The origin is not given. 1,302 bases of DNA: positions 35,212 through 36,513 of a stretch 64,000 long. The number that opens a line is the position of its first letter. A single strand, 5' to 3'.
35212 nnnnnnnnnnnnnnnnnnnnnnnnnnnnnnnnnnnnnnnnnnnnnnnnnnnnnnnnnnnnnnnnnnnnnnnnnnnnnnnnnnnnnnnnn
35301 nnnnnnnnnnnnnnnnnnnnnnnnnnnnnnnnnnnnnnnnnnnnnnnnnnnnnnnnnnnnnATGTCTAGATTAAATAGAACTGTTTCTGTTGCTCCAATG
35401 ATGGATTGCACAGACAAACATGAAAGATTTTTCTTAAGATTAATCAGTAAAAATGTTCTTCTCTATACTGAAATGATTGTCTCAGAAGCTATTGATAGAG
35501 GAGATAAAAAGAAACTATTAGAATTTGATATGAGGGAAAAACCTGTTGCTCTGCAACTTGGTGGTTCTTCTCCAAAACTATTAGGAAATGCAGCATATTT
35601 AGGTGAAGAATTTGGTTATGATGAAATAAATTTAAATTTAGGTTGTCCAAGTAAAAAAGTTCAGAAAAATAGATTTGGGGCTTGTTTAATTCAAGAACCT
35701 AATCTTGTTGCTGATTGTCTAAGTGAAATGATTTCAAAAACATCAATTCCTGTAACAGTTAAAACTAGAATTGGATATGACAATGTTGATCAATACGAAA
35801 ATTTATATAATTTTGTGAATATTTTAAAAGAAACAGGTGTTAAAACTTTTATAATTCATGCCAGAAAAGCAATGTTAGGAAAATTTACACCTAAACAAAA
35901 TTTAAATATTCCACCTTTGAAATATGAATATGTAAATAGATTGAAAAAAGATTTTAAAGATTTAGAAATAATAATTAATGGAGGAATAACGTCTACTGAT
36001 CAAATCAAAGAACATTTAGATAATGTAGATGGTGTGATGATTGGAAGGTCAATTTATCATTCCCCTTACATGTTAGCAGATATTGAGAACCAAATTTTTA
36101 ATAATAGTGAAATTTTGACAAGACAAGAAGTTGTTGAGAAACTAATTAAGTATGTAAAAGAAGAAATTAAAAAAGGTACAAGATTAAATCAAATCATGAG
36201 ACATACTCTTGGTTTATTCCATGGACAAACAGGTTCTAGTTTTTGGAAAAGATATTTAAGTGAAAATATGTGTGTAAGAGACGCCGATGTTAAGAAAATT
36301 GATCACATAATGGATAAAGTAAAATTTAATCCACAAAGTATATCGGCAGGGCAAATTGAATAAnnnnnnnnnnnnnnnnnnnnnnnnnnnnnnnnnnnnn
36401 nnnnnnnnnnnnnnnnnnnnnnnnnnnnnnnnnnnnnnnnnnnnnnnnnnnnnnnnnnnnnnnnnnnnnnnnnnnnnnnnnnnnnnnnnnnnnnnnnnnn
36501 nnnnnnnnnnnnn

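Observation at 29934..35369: Malonate module with a YfdE-like CoA-transferase apparently standing in for MatB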

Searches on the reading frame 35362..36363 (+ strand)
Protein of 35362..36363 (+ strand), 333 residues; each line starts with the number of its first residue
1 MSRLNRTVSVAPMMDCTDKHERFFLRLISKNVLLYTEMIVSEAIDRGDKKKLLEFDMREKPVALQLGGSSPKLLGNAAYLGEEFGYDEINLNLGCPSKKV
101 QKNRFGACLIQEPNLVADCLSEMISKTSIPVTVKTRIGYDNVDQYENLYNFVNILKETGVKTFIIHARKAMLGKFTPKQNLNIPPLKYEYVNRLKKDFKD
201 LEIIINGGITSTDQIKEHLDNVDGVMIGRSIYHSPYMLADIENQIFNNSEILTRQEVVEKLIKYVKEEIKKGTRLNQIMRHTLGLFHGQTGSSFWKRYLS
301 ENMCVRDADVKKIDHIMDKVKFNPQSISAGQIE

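Call 4: search_protein_families(library=pfam, proteins=[window:35362-36363:+])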
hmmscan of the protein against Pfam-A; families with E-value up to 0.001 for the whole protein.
window:35362-36363:+ (333 aa): 1 family
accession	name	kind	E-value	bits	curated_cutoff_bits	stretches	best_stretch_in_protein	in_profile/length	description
PF01207.24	Dus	-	3.2e-81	273.3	20.4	1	10-308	2-298/311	Dihydrouridine synthase (Dus)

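Call 5: search_protein_families(library=ncbifam, proteins=[window:35362-36363:+])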
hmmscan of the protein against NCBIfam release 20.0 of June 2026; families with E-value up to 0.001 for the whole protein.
window:35362-36363:+ (333 aa): 7 families
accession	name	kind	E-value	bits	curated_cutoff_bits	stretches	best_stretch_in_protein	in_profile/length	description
NF008774.0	PRK11815.1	equivalog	1.9e-138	461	269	1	4-322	11-330/337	tRNA dihydrouridine(20/20a) synthase DusA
TIGR00742.1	yjbN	subfamily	3.6e-127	424.1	397.2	1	7-320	2-316/318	tRNA dihydrouridine(20/20a) synthase DusA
TIGR00737.1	nifR3_yhdG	equivalog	3.2e-47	161.3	293.3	1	4-303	6-302/319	tRNA dihydrouridine synthase DusB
NF007838.0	PRK10550.1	equivalog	3.6e-18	65.6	395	1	61-280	64-272/312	tRNA dihydrouridine(16) synthase DusC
TIGR01037.2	pyrD_sub1_fam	subfamily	1.2e-05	24.6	270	1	87-247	120-282/300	dihydroorotate dehydrogenase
NF005574.0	PRK07259.1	equivalog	4.8e-05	22.4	269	1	61-248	96-286/304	dihydroorotate dehydrogenase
NF006183.0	PRK08318.1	equivalog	6.3e-05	21.9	335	1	80-134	121-174/422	NAD-dependent dihydropyrimidine dehydrogenase subunit PreA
